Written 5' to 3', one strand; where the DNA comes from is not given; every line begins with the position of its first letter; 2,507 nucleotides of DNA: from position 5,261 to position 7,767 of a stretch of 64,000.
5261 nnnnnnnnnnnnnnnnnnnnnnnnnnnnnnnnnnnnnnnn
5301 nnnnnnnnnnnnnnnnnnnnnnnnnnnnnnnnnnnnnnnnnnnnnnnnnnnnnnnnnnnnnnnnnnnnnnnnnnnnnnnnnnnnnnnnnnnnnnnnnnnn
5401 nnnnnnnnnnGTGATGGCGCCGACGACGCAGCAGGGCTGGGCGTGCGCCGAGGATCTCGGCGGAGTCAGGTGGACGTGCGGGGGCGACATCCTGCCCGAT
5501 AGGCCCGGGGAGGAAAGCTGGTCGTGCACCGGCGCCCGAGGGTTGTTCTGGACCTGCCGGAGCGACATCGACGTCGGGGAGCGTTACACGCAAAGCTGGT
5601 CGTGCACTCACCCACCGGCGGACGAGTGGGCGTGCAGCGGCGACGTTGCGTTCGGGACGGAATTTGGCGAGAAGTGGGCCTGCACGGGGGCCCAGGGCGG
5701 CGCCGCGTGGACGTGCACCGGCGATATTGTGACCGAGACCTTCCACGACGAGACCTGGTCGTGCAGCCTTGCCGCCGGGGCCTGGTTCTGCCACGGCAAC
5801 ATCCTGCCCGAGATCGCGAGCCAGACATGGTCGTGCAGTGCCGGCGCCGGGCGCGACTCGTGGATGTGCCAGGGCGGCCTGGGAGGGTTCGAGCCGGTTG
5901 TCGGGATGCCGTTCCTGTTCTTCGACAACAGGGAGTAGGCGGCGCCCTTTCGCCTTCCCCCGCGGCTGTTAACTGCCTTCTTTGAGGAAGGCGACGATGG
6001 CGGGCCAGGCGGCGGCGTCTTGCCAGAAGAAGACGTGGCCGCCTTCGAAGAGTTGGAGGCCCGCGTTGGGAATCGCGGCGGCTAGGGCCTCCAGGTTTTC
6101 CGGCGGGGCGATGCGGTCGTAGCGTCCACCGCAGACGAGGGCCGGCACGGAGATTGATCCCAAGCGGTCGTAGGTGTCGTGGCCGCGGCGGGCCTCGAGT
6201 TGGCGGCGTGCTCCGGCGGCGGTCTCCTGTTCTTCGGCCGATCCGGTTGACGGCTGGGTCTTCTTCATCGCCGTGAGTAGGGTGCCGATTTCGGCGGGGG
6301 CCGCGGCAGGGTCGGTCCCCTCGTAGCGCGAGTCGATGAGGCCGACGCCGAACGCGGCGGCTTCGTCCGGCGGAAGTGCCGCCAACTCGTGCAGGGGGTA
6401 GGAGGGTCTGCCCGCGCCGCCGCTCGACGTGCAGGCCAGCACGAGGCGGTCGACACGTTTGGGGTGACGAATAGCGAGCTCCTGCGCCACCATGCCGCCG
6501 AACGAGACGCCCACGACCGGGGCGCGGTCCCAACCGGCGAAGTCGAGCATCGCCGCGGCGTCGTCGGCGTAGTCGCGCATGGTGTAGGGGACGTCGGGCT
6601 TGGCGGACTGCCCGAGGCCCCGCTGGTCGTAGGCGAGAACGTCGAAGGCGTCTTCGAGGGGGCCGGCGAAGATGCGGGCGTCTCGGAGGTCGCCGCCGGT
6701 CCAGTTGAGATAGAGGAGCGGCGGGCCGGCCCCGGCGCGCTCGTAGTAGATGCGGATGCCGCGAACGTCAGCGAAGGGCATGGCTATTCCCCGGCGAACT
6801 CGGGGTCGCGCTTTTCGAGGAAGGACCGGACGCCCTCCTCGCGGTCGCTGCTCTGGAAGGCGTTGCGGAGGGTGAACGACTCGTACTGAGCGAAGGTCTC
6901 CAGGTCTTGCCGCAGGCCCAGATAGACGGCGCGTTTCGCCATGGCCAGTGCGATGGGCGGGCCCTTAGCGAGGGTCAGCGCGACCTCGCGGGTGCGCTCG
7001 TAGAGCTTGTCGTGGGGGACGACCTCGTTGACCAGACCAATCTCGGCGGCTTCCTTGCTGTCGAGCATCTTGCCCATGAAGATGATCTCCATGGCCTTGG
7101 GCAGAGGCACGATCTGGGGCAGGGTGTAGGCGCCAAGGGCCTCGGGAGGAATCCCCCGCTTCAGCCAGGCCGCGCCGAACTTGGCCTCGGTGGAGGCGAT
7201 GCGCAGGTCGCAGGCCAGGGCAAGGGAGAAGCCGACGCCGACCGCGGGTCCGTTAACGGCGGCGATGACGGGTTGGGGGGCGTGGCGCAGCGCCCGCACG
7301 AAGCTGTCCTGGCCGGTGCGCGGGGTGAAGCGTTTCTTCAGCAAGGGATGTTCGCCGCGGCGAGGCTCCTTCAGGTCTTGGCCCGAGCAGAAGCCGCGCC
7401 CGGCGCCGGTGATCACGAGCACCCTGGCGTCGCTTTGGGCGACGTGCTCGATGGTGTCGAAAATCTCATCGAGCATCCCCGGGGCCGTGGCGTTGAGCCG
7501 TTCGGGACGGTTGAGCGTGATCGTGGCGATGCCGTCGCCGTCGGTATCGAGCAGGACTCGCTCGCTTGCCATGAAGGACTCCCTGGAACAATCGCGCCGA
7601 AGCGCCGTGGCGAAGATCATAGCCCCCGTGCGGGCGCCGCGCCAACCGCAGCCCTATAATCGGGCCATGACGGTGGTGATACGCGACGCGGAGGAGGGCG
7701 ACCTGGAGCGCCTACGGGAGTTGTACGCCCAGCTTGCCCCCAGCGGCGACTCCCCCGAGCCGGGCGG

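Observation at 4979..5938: Lipoprotein with twelve W-x-C-x-G mini-repeats directly downstream of the molybdenum hydroxylase operon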

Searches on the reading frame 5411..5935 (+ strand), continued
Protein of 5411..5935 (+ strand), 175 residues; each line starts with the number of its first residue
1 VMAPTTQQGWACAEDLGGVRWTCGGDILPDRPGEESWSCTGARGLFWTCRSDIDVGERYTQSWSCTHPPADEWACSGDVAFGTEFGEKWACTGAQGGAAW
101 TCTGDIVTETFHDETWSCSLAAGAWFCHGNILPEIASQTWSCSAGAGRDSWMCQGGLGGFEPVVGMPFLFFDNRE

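Call 55: fold_search(model_id=the predicted structure, library=pdb)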
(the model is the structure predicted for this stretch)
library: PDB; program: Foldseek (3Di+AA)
matches with E <= 10: 666; with E <= 0.001: 0
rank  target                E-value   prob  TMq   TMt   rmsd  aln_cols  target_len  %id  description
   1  7umj                  7.3e-02  0.23  0.21  0.15  17.2       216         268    9  Crystal structure of recombinant Solieria filiformis lectin (rSfL) (released 2023-10-11)
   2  4fbr                  7.7e-02  0.20  0.20  0.14  16.6       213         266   10  Crystal structure of the Myxococcus Xanthus hemagglutinin (MBHA) (released 2012-08-15)
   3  8ast_D                1.5e-01  0.23  0.24  0.32  15.0       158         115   11  The Crystal structure of short F46Y agroavidin - apo (released 2023-04-12)
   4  3wjb_A                1.8e-01  0.75  0.38  0.41  11.6       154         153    8  Crystal structure of mutant nitrobindin M75L/H76L/Q96C/M148L/H158L (NB4) from Arabidopsis thaliana (released 2014-04-09)
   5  3ppt                  1.9e-01  0.60  0.31  0.37   6.9       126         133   10  REP1-NXSQ fatty acid transporter (released 2011-12-21)
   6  3pp6_B                2.1e-01  0.63  0.33  0.40   6.7       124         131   12  REP1-NXSQ fatty acid transporter Y128F mutant (released 2011-12-28)
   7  4lkt_C                2.9e-01  0.69  0.34  0.40   8.2       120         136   12  Crystal Structure of Human Epidermal Fatty Acid Binding Protein (FABP5) in Complex with Linoleic Acid (released 2014-03-26)
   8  3wjf_A                2.9e-01  0.60  0.37  0.40  10.2       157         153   10  Crystal structure of mutant nitrobindin M75L/H76L/Q96C/V128W/M148L/H158L (NB9) from Arabidopsis thaliana (released 2014-04-02)
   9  4gu8_F                2.9e-01  0.14  0.21  0.14  17.9       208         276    9  Crystal Structure of Burkholderia oklahomensis agglutinin (BOA) (released 2013-05-08)
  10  1b56                  3.2e-01  0.41  0.35  0.42  10.5       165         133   14  HUMAN RECOMBINANT EPIDERMAL FATTY ACID BINDING PROTEIN (released 1999-10-05)
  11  6hdt_B                3.2e-01  0.18  0.21  0.26  13.7       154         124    7  crystal structure of short afifavidin - biotin complex (released 2018-11-14)
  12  4exv                  3.2e-01  0.16  0.25  0.16  16.9       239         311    5  Structure of Kluyveromyces lactis Hsv2p (released 2012-07-04)
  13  3tzg_A                3.4e-01  0.44  0.38  0.31   7.5       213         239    7  Crystal structure of a porin-like protein (BVU_2266) from Bacteroides vulgatus ATCC 8482 at 2.80 A resolution (released 2011-11-16)
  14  1alb                  3.6e-01  0.54  0.37  0.46   9.7       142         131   12  CRYSTAL STRUCTURE OF RECOMBINANT MURINE ADIPOCYTE LIPID-BINDING PROTEIN (released 1993-10-31)
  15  7ntp_A                3.6e-01  0.41  0.33  0.40   8.3       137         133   12  Human myelin P2 mutant V115A (released 2021-09-01)
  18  1pmp_A                4.0e-01  0.69  0.36  0.44   5.7       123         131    9  CRYSTALLOGRAPHIC STUDIES ON A FAMILY OF CELLULAR LIPOPHILIC TRANSPORT PROTEINS. REFINEMENT OF P2 MYELIN PROTEIN AND TH (released 1995-01-26)
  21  4d6b                  4.5e-01  0.51  0.34  0.40   6.2       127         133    9  Human myelin protein P2, mutant P38G (released 2015-05-20)
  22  6xu9                  4.5e-01  0.51  0.34  0.41   6.2       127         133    9  Human myelin protein P2 mutant K3N (released 2020-04-08)
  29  6xuw                  5.2e-01  0.47  0.34  0.41   6.1       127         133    9  Human myelin protein P2 mutant L27D (released 2020-04-08)
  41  7nrw                  6.5e-01  0.44  0.31  0.38   4.9       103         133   12  Human myelin protein P2 mutant M114T (released 2021-09-01)
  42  4a1h_A                6.5e-01  0.28  0.32  0.38  10.3       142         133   10  Human myelin P2 protein, K45S mutant (released 2012-09-26)
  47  2wut                  7.2e-01  0.38  0.34  0.41   6.1       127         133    9  Crystal structure of human myelin protein P2 in complex with palmitate (released 2010-05-12)
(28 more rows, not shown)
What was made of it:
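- The Foldseek hits with the highest probability are meander barrels: nitrobindin (prob 0.75), FABP5 and P2 (0.6-0.69), avidins and OAAH lectins (call 55).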

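Call 62: find_related_loci(query=A7, collection=metagenome_contigs, flank=6000)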
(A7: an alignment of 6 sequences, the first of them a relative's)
Query A7 (209 aa) in metagenome_contigs; peptide patterns used: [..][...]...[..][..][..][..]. (x = any residue, [..] = any of these).
58 stretches matched a pattern; 4 encode a relative of the query (tblastn E <= 1e-3); 4 distinct loci.
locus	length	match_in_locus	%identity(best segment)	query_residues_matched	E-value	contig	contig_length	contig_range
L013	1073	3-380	98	84-209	8e-89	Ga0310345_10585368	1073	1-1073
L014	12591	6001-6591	30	1-202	1e-19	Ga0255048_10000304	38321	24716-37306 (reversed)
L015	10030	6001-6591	30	1-202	1e-19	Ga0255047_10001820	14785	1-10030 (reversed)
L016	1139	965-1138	44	73-194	1e-11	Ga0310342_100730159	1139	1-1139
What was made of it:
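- Tried and rejected: It was rerun with the 5-unit subfamily (call 62).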

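Call 66: search_protein_families(library=pfam, proteins=[L014:5254-6699:+, L014:627-1607:-, L014:1424-2683:-, L014:2899-3513:-, L014:3523-4239:-, L014:4604-5068:-, L014:6837-7517:-, L014:7621-8130:+, L014:8360-10402:+, L014:9833-11248:-], max_evalue=0.001)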
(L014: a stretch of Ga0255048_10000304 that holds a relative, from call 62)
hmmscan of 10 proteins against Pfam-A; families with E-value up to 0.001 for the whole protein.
L014:5254-6699:+ (482 aa): 0 families

L014:627-1607:- (326 aa): 1 family
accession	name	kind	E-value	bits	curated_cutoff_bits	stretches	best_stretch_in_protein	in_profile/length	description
PF00211.25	Guanylate_cyc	-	2.7e-57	193.8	21.9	1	141-319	3-182/183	Adenylate and Guanylate cyclase catalytic domain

L014:1424-2683:- (419 aa): 2 families
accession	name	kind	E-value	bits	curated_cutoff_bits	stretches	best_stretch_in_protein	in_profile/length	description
PF10442.14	FIST_C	-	3e-27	95.8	28.5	1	265-397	3-130/131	FIST C domain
PF08495.15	FIST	-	1.5e-25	90.7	23.2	1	68-260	3-188/189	FIST N domain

L014:2899-3513:- (204 aa): 0 families

L014:3523-4239:- (238 aa): 0 families

L014:4604-5068:- (154 aa): 1 family
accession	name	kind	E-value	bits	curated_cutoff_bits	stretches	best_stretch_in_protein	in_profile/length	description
PF09922.15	LiaF-like_C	-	0.00032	21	29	1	56-116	14-74/114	Cell wall-active antibiotics response LiaF, C-terminal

L014:6837-7517:- (226 aa): 1 family
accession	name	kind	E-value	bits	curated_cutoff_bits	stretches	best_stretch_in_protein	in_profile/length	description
PF06271.18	RDD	-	2.5e-25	89.8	24.1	1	73-218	2-137/137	RDD family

L014:7621-8130:+ (170 aa): 6 families
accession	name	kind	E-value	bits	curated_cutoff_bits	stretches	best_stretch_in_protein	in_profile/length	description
PF00583.31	Acetyltransf_1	-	2e-16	60.7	20.7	1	54-146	22-116/116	Acetyltransferase (GNAT) family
PF13508.13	Acetyltransf_7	-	9.4e-14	52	27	1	64-147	2-83/84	Acetyltransferase (GNAT) domain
PF13673.13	Acetyltransf_10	-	2.5e-11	44.1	23.6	1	47-153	13-114/128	Acetyltransferase (GNAT) domain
PF08445.16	FR47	-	2.5e-06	27.8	22.1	1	86-147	18-78/86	FR47-like protein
PF14542.12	Acetyltransf_CG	-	3.7e-05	24.2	30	1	71-127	5-62/80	GCN5-related N-acetyl-transferase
PF13302.13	Acetyltransf_3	-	8.7e-05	23.7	25.4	1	68-146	56-137/138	Acetyltransferase (GNAT) domain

L014:8360-10402:+ (681 aa): 0 families

L014:9833-11248:- (471 aa): 1 family
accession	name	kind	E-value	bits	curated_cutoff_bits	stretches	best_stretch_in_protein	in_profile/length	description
PF14333.11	DUF4389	-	4.3e-18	65.4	25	2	260-332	5-74/76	Domain of unknown function (DUF4389)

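Call 76: fold_search(model_id=the predicted structure, library=viral)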
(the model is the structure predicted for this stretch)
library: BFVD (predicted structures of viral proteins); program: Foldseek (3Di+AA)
matches with E <= 10: 286; with E <= 0.001: 0
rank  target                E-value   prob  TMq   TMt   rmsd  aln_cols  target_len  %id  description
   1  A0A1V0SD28            9.3e-02  0.13  0.18  0.15  16.4       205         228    8  Uncharacterized protein [Indivirus ILV1]
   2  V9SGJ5                1.2e-01  0.33  0.27  0.21  12.6       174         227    6  MORN repeat-containing protein [Tunisvirus fontaine2]
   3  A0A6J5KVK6            1.9e-01  0.69  0.36  0.36  11.3       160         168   11  Uncharacterized protein [uncultured Caudovirales phage]
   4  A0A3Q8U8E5            1.9e-01  0.10  0.19  0.10  13.5       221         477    6  BTB/POZ domain-containing protein [Megavirus baoshan]
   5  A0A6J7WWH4            2.0e-01  0.20  0.27  0.25  16.0       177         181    9  Uncharacterized protein [uncultured Caudovirales phage]
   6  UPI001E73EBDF         2.1e-01  0.10  0.23  0.09  16.8       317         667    6  (no name look-up for this kind of identifier)
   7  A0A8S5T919            2.7e-01  0.13  0.24  0.14  14.6       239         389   11  Uncharacterized protein [Siphoviridae sp. ct0Wl9]
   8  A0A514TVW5            2.7e-01  0.12  0.21  0.08  13.5       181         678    6  Uncharacterized protein [Aeromonas phage D3]
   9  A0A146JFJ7            3.5e-01  0.12  0.22  0.15  19.2       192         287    9  (no name in the UniProt tables at hand)
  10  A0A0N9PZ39            3.9e-01  0.14  0.24  0.20  12.0       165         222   11  MORN repeat-containing protein [Port-miou virus]
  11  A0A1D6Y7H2            4.3e-01  0.14  0.22  0.23  14.4       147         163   10  (no name in the UniProt tables at hand)
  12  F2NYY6                5.4e-01  0.30  0.28  0.38   6.1        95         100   14  Complete DpAV4 genome [Diadromus pulchellus ascovirus 4a]
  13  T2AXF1                5.7e-01  0.08  0.19  0.16  17.3       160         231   10  (no name in the UniProt tables at hand)
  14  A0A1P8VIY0            6.0e-01  0.07  0.17  0.14  11.8       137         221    8  Uncharacterized protein [Murid betaherpesvirus 3]
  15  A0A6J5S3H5            6.3e-01  0.10  0.21  0.10  17.8       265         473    8  FG-GAP repeat [uncultured Caudovirales phage]
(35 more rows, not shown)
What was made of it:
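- Closest known: Choline-binding / cell-wall-binding repeats. Same: MORN-containing viral proteins appear among the non-significant Foldseek hits (call 76).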

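Call 77: search_dna_similar(query=window:5426-5935:+, collection=plasmids, mode=protein, max_evalue=0.01, max_rows=10)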
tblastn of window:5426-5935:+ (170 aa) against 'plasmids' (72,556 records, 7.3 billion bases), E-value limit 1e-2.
No match.

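Call 78: search_dna_similar(query=window:5426-5935:+, collection=phages, mode=protein, max_evalue=0.01, max_rows=10)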
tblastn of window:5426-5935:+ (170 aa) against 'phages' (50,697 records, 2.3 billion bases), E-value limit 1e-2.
No match.
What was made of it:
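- Tried and rejected: Plasmid and phage tblastn searches found no relatives (calls 77, 78).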

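Call 80: search_protein_families(library=ncbifam, proteins=[P0003, P0004, P0005, P0006, P0008, P0011, P0012, P0017, P0018], max_evalue=0.1)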
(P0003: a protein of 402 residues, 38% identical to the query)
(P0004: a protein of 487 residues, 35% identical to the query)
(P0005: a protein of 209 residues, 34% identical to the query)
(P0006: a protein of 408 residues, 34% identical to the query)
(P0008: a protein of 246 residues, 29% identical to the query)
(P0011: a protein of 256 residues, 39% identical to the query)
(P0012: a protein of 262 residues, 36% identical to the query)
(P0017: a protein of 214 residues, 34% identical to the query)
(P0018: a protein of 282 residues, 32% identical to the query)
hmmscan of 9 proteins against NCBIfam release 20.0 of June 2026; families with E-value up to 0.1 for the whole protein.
P0003 (402 aa): 1 family
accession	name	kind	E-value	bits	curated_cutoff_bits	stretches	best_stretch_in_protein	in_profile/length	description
NF033190.2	inl_like_NEAT_1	exception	9.2e-13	47.4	1275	2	110-213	595-693/754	NEAT domain-containing leucine-rich repeat protein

P0004 (487 aa): 0 families

P0005 (209 aa): 0 families

P0006 (408 aa): 1 family
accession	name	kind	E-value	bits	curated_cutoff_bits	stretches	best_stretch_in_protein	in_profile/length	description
NF033190.2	inl_like_NEAT_1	exception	7.8e-15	54.2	1275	2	117-216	654-752/754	NEAT domain-containing leucine-rich repeat protein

P0008 (246 aa): 0 families

P0011 (256 aa): 0 families

P0012 (262 aa): 0 families

P0017 (214 aa): 0 families

P0018 (282 aa): 0 families

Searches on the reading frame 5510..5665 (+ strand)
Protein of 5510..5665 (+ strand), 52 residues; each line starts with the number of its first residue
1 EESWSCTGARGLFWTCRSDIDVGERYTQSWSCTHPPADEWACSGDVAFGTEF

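Call 43: find_homologous_proteins(query=A4, max_evalue=0.01)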
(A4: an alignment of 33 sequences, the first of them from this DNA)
Query A4 (33 sequences): 58 candidates shared short words with the query, none scored E <= 0.01.
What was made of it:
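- Tried and rejected: Only 58 candidates passed the word filter, so this is a tool limit rather than biology (call 43).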

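Call 45: search_solved_structures(query=A4, max_evalue=10, show_alignments=2)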
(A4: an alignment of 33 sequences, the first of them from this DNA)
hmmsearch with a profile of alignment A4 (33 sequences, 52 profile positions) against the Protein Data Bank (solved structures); distinct sequences matched with E-value up to 10: 0.

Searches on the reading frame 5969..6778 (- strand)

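Call 6: search_protein_families(library=pfam, proteins=[window:5969-6778:-], max_evalue=1)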
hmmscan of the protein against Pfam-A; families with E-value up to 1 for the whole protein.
window:5969-6778:- (269 aa): 9 families
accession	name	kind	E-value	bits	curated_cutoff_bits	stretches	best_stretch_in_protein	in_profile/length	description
PF00561.26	Abhydrolase_1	-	9.7e-28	97.9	25.8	1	40-254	22-244/245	alpha/beta hydrolase fold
PF12146.15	Hydrolase_4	-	2.8e-14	53.4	27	2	45-119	32-111/239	Serine aminopeptidase, S33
PF12697.13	Abhydrolase_6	-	7.7e-14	53.3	26.3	1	38-255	21-211/217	Alpha/beta hydrolase family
PF03959.19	FSH1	-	0.0095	16.1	21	1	201-249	152-200/211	Serine hydrolase (FSH1)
PF08386.16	Abhydrolase_4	-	0.019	15.5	21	1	210-269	34-95/103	TAP-like protein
PF03096.20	Ndr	-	0.085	12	23.3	1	66-123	81-138/283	Ndr family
PF00326.27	Peptidase_S9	-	0.13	12.2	22.6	0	174-240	106-174/213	Prolyl oligopeptidase family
PF09752.15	ABHD18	-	0.26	10.8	21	0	82-116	173-205/351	Alpha/beta hydrolase domain containing 18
PF06821.19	Ser_hydrolase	-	0.27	11.6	22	0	208-266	113-171/172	Serine hydrolase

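Call 7: search_protein_families(library=ncbifam, proteins=[window:5969-6778:-], max_evalue=1)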
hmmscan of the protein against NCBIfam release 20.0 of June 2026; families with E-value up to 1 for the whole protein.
window:5969-6778:- (269 aa): 40 families (the best 25 are shown)
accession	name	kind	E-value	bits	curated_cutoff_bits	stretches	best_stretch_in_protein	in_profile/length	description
TIGR02427.1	protocat_pcaD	equivalog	4.2e-38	131.2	255.85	2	10-119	2-114/251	3-oxoadipate enol-lactonase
NF051488.1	bifunc_PcaDC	exception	1.7e-31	109.7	390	1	19-258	13-242/375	bifunctional 3-oxoadipate enol-lactonase/4-carboxymuconolactone decarboxylase PcaDC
NF051487.1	bifunc_PcaCD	exception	3.4e-31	108.8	430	1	38-259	192-404/413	bifunctional 4-carboxymuconolactone decarboxylase/3-oxoadipate enol-lactonase PcaCD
TIGR02240.1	PHA_depoly_arom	equivalog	3.6e-26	92.2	250.6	1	19-267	26-265/276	poly(3-hydroxyalkanoate) depolymerase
NF052610.1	macro_16_ester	equivalog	2.2e-21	76.5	420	2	47-122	54-132/281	alpha/beta fold macrolide esterase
NF053693.1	esterase_mleCBF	exception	3.2e-20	72.6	564.5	2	47-122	54-132/279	CBF family alpha/beta fold macrolide esterase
NF041759.1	mac_hydro_EstT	equivalog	3.6e-18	65.7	450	2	43-128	49-137/278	macrolide hydrolase EstT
NF053683.1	esterase_mleBRB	exception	2.4e-17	63.4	585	2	47-123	54-133/280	BRB family alpha/beta fold macrolide esterase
TIGR03611.1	RutD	equivalog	1.2e-16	60.8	238.5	2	41-114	36-110/258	pyrimidine utilization protein D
NF011457.0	PRK14875.1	equivalog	1.4e-16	60.5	307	2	3-118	115-232/372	acetoin dehydrogenase dihydrolipoyllysine-residue acetyltransferase subunit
TIGR01250.1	pro_imino_pep_2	subfamily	7.4e-16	58.5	167.65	2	4-117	8-129/288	proline iminopeptidase-family hydrolase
NF053684.1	esterase_mleBCA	exception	1.4e-15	57.2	570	2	47-122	54-132/281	BCA family alpha/beta fold macrolide esterase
NF050089.1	i_nPHAscl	equivalog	2.1e-14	53.3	300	1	40-127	40-126/288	intracellular short-chain-length polyhydroxyalkanoate depolymerase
TIGR01738.1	bioH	equivalog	6e-14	52.3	206.95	2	41-128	27-109/245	pimeloyl-ACP methyl ester esterase BioH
NF045632.1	hydroxlase_HsaD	equivalog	2.4e-13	49.7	400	1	41-116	60-136/290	4,5:9,10-diseco-3-hydroxy-5,9,17-trioxoandrosta-1(10),2-diene-4-oate hydrolase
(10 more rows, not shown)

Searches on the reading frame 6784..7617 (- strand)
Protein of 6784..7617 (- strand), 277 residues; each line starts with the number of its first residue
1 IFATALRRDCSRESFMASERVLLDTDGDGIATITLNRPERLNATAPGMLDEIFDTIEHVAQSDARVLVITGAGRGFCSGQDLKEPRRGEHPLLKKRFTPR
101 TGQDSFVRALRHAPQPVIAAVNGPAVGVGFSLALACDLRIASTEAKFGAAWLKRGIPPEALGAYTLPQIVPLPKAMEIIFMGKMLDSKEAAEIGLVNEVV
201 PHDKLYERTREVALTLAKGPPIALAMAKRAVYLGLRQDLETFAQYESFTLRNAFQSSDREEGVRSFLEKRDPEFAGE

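Call 6: search_protein_families(library=pfam, proteins=[window:6784-7617:-], max_evalue=1)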
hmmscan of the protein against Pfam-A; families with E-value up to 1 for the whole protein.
window:6784-7617:- (277 aa): 3 families
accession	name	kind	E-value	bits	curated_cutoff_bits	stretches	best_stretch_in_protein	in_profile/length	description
PF00378.25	ECH_1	-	3.8e-60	203.8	27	1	28-276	4-250/251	Enoyl-CoA hydratase/isomerase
PF16113.10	ECH_2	-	1.9e-24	87.2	27.2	2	31-207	2-179/335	Enoyl-CoA hydratase/isomerase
PF09356.15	Phage_BR0599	-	0.053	14.3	22.9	1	122-157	39-74/80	Phage conserved hypothetical protein BR0599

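Call 7: search_protein_families(library=ncbifam, proteins=[window:6784-7617:-], max_evalue=1)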
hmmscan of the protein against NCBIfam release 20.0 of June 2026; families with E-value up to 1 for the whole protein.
window:6784-7617:- (277 aa): 73 families (the best 25 are shown)
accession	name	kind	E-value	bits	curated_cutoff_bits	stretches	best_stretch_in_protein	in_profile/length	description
NF006109.0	PRK08260.1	subfamily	1.2e-60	205.3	320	1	21-276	6-277/296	enoyl-CoA hydratase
TIGR02280.1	PaaB1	equivalog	3.8e-60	203.5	345.15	1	27-277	6-256/256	2-(1,2-epoxy-1,2-dihydrophenyl)acetyl-CoA isomerase PaaG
NF004857.0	PRK06210.1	equivalog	1.1e-59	202.1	341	1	15-276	4-274/275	enoyl-CoA hydratase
NF051848.1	EnCoAHydtEchA19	equivalog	2.7e-57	194.3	400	1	29-276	9-257/258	enoyl-CoA hydratase EchA19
NF005802.0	PRK07657.1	equivalog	3.9e-57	193.7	363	1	19-277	3-260/260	enoyl-CoA hydratase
NF006699.0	PRK09245.1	subfamily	1.1e-56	192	354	1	24-276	7-265/266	crotonase/enoyl-CoA hydratase family protein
NF004635.0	PRK05981.1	equivalog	3.6e-55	187.4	351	1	16-276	1-265/266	enoyl-CoA hydratase/isomerase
NF004475.0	PRK05809.1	subfamily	1.4e-53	182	394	1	18-275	3-258/260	short-chain-enoyl-CoA hydratase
NF006107.0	PRK08258.1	equivalog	8.6e-51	172.8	330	1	27-277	24-277/277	enoyl-CoA hydratase family protein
NF046063.1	oxepin_alt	equivalog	1.9e-50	171.7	300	1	27-273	7-254/254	oxepin-CoA hydrolase, alternative type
NF006100.0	PRK08252.1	subfamily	6.8e-49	166.7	282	1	21-277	5-254/254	crotonase/enoyl-CoA hydratase family protein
NF006007.0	PRK08138.1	subfamily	1.1e-48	165.9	355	1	17-276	5-260/261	enoyl-CoA hydratase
NF006008.0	PRK08139.1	equivalog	2.8e-48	164.8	313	1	17-275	8-264/266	enoyl-CoA hydratase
NF005803.0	PRK07658.1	equivalog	1.4e-47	162.3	313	1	28-276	10-256/257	enoyl-CoA hydratase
NF006588.0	PRK09120.1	equivalog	1.7e-47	161.9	276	1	28-270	16-263/276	p-hydroxycinnamoyl CoA hydratase/lyase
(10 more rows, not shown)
